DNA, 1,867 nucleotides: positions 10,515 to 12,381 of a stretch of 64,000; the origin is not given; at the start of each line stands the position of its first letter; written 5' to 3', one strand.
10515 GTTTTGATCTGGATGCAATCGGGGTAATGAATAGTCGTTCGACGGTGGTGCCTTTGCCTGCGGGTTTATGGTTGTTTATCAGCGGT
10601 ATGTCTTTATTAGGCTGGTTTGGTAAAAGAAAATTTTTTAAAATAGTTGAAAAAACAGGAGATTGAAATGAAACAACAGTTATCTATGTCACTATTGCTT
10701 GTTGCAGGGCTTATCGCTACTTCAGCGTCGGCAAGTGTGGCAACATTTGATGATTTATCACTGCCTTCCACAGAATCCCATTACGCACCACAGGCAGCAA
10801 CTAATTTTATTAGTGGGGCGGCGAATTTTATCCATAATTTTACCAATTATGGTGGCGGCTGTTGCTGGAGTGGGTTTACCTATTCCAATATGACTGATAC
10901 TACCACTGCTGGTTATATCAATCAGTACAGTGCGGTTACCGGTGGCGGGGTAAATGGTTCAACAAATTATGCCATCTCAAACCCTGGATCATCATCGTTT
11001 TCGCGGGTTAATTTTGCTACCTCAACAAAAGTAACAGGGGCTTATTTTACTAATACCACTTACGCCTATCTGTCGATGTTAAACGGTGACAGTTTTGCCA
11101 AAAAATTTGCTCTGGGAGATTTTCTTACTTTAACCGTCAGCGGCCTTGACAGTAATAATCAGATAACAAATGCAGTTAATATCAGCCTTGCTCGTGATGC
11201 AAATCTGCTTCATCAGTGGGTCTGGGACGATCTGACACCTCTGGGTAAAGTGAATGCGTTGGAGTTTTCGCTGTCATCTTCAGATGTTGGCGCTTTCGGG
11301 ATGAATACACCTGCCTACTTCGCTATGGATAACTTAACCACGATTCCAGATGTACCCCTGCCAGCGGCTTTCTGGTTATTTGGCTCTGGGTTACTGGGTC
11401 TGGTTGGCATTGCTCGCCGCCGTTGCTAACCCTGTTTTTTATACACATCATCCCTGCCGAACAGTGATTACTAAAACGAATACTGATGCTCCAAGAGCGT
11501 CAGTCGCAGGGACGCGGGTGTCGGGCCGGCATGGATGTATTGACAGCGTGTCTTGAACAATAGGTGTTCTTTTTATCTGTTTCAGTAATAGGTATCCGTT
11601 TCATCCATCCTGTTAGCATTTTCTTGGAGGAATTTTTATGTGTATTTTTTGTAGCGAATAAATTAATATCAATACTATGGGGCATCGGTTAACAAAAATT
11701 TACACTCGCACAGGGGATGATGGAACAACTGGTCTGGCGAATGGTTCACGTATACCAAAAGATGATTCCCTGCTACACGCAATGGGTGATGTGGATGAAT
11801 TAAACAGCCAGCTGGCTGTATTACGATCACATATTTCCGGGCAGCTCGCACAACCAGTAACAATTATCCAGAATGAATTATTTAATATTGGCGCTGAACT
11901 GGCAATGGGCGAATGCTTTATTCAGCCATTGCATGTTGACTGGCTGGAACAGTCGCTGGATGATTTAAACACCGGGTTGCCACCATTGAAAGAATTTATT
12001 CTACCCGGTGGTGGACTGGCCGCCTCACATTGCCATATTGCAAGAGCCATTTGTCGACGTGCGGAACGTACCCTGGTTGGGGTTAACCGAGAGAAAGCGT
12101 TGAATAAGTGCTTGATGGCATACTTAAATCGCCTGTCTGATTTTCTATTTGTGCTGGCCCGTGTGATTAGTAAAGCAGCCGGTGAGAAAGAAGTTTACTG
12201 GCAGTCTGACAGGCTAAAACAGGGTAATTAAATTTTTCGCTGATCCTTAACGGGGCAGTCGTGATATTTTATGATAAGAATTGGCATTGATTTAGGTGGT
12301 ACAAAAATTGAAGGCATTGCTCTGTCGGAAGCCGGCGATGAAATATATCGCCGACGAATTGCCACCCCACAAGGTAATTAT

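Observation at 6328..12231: B12-riboswitch operon pairs a TonB receptor with a beta-propeller lipoprotein and two PEP-CTERM-sorted proteins, then a PduO-type adenosyltransferase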

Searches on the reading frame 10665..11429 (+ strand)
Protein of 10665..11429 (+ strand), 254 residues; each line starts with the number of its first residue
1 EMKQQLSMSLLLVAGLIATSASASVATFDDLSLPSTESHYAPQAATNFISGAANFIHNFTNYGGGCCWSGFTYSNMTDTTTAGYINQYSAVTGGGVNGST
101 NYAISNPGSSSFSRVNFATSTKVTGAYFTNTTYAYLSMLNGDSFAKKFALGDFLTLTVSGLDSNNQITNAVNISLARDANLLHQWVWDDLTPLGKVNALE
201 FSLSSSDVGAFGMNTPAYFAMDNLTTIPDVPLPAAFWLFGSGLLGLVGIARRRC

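Call 3: search_protein_families(library=pfam, proteins=[window:10665-11429:+], max_evalue=0.01)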
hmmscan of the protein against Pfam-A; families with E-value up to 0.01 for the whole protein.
window:10665-11429:+ (254 aa): 2 families
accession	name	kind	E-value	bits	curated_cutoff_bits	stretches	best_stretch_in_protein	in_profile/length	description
PF14717.12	DUF4465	-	8e-48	163.5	25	1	67-224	5-176/176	Domain of unknown function (DUF4465)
PF07589.16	PEP-CTERM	-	0.00076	19.9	20.7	1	229-252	1-24/24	PEP-CTERM motif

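Call 4: search_protein_families(library=ncbifam, proteins=[window:10665-11429:+], max_evalue=0.01)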
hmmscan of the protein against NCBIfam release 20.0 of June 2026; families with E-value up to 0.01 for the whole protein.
window:10665-11429:+ (254 aa): 5 families
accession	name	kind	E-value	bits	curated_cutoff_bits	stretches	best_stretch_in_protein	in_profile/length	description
TIGR03370.1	VPLPA-CTERM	domain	2.1e-07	30.8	25.35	1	230-254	1-25/25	VPLPA-CTERM sorting domain-containing protein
NF038120.1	PEP_CTERM_QFxxD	subfamily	0.00043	20.2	80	1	210-252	175-215/215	NF038120 family PEP-CTERM protein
NF038129.1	PEP_NF038129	equivalog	0.0013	18.6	65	1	178-253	117-194/194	NF038129 family PEP-CTERM protein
NF041538.1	PEP_EDSA_1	subfamily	0.0018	18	100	1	226-253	279-307/307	EDSAP-1 family PEP-CTERM protein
NF038125.1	PEP_CTERM_THxN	subfamily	0.0054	16.3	85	1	224-253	217-246/246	THxN family PEP-CTERM protein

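Call 5: search_solved_structures(query=window:10665-11429:+, max_evalue=1, show_alignments=2)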
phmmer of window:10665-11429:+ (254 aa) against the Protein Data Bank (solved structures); distinct sequences matched with E-value up to 1: 22.
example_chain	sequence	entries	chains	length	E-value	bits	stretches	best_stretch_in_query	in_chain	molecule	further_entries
4jqr_A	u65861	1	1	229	5.2e-26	95.2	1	52-227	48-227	hypothetical protein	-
9hmu_A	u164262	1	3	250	9.2e-25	91.1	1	45-229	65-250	DUF4465 domain containing protein D5EK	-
9qpm_A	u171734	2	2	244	9.6e-18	68.1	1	61-228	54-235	DUF4465 domain-containing protein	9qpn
9fct_B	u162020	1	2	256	2.4e-17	66.8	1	61-227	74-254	DUF4465 domain-containing protein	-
4e9k_A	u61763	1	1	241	1.2e-15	61.3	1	110-225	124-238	hypothetical protein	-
9i2l_B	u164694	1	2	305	0.016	18.3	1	116-225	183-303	DUF4465 domain-containing protein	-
3whe_A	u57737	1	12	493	0.032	17.3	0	79-151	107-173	Hemagglutinin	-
1ha0_A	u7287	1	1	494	0.044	16.9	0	79-151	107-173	PROTEIN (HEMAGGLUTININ PRECURSOR)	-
5k9k_I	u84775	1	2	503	0.047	16.8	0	79-151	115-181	Hemagglutinin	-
5kaq_A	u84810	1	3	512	0.049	16.7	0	79-151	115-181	Hemagglutinin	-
7zj6_A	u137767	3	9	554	0.062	16.4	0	79-151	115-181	Hemagglutinin,Fibritin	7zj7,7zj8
6wxb_A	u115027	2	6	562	0.066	16.3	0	79-151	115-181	Hemagglutinin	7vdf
8g5a_A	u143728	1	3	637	0.082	16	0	79-151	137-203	Hemagglutinin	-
7qa4_A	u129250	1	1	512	0.12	15.5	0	79-151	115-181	Hemagglutinin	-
5thf_A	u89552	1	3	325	0.2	14.7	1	79-151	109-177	Hemagglutinin HA1 chain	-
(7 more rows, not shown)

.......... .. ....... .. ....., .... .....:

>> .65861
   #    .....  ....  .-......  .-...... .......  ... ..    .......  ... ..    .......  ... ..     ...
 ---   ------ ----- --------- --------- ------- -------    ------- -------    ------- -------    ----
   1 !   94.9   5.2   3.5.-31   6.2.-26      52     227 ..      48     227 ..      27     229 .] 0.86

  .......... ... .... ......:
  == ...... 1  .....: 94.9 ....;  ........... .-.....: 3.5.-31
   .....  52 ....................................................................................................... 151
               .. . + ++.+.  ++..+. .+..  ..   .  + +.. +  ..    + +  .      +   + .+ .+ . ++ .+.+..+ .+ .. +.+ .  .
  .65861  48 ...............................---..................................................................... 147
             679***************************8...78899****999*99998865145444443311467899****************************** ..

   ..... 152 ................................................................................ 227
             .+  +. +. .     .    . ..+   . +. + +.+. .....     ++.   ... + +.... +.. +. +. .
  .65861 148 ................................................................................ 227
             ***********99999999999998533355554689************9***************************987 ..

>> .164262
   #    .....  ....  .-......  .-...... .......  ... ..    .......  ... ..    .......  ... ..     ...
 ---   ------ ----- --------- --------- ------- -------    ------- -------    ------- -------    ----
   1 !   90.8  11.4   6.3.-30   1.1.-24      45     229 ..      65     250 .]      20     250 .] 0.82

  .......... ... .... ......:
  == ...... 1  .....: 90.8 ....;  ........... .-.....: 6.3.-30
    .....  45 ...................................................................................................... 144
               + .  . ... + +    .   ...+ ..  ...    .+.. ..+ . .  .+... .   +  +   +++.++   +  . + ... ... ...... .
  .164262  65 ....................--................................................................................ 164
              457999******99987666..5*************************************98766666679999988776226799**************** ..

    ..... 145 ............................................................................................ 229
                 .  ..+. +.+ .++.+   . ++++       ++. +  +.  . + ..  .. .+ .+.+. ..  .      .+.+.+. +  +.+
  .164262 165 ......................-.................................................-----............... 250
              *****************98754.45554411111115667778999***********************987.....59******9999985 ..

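Call 60: search_solved_structures(query=window:10668-11429:+, max_evalue=0.001, show_alignments=5)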
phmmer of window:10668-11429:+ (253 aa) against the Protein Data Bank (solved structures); distinct sequences matched with E-value up to 0.001: 5.
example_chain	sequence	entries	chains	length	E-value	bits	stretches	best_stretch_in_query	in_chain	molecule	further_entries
4jqr_A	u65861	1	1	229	5.2e-26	95.2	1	51-226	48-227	hypothetical protein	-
9hmu_A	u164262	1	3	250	1e-24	90.9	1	44-228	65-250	DUF4465 domain containing protein D5EK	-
9qpm_A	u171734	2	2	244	9.6e-18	68.1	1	60-227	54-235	DUF4465 domain-containing protein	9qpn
9fct_B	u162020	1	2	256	2.4e-17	66.8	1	60-226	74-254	DUF4465 domain-containing protein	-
4e9k_A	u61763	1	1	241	1.2e-15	61.3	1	109-224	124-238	hypothetical protein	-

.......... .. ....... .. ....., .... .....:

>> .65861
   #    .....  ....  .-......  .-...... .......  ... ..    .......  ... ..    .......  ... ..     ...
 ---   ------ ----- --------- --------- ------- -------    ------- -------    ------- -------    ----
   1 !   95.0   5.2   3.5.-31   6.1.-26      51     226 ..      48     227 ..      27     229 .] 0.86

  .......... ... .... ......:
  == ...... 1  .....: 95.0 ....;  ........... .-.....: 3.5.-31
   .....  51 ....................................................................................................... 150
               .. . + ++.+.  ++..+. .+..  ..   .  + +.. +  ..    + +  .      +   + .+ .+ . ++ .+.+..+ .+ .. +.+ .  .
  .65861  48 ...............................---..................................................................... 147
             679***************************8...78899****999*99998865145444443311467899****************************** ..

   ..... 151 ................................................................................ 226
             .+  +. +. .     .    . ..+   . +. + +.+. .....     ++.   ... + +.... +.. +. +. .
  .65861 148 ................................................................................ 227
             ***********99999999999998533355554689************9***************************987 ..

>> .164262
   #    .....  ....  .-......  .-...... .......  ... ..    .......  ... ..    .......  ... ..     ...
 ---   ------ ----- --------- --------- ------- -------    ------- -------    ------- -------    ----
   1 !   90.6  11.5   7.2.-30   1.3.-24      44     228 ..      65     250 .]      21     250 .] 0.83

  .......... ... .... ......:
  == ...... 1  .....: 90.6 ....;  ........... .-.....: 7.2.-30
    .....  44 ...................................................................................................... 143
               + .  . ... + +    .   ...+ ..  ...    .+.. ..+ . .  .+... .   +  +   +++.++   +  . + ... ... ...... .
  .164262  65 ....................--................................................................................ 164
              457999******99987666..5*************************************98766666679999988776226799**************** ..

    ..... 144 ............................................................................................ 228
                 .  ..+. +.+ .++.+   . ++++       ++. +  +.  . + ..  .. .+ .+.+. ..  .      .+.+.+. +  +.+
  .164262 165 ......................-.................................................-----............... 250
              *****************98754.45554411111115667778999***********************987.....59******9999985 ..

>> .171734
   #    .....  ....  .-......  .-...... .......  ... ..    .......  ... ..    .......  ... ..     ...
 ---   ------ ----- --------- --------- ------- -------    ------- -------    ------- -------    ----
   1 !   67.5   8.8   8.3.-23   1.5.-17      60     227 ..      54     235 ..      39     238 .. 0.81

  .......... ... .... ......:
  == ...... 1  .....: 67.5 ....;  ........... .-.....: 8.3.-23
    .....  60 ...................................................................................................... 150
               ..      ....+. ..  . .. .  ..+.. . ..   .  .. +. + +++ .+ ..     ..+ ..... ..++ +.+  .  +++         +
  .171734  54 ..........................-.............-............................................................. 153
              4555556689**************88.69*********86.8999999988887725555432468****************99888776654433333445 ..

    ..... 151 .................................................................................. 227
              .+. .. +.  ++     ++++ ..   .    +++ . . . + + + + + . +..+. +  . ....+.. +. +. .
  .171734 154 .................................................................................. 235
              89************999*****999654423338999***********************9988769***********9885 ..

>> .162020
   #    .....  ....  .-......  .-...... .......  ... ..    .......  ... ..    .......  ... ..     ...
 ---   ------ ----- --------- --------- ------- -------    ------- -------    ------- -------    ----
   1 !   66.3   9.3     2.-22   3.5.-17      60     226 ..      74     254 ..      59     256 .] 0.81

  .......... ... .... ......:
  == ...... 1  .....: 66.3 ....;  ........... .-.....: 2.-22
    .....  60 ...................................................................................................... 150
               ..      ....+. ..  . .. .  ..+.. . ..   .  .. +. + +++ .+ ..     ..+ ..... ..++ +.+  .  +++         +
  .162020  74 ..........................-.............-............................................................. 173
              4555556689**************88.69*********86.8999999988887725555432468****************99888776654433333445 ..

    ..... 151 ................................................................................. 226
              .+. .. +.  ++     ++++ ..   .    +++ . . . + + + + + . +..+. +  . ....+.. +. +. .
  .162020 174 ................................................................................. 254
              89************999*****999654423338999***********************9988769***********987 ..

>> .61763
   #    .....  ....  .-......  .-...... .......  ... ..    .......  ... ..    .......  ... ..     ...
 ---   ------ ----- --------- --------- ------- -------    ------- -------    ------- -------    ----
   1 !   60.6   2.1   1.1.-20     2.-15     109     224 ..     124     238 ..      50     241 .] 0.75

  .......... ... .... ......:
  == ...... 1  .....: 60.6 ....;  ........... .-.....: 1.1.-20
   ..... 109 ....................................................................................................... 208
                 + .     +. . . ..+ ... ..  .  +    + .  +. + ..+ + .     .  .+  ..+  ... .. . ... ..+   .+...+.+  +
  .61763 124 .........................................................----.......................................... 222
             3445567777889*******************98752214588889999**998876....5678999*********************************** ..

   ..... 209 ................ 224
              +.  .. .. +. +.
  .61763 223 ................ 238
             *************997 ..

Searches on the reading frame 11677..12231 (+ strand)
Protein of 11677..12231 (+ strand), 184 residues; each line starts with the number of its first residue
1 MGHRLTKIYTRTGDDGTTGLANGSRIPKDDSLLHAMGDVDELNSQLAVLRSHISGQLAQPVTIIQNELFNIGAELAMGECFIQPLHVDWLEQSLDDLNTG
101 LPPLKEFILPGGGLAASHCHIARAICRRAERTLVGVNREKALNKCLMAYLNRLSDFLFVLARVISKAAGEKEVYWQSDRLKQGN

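Call 3: search_protein_families(library=pfam, proteins=[window:11677-12231:+], max_evalue=0.01)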
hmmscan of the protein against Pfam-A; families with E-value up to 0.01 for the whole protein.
window:11677-12231:+ (184 aa): 1 family
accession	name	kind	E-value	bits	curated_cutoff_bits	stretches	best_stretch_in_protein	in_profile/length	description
PF01923.23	Cob_adeno_trans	-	1.5e-55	188.3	24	1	8-164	1-171/171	Cobalamin adenosyltransferase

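Call 4: search_protein_families(library=ncbifam, proteins=[window:11677-12231:+], max_evalue=0.01)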
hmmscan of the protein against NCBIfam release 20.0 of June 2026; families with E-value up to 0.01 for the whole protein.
window:11677-12231:+ (184 aa): 1 family
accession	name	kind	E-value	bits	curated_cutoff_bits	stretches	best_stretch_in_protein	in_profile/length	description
TIGR00636.1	PduO_Nterm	equivalog_domain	3.1e-55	186.5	108.45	1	9-176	1-171/171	cob(I)yrinic acid a,c-diamide adenosyltransferase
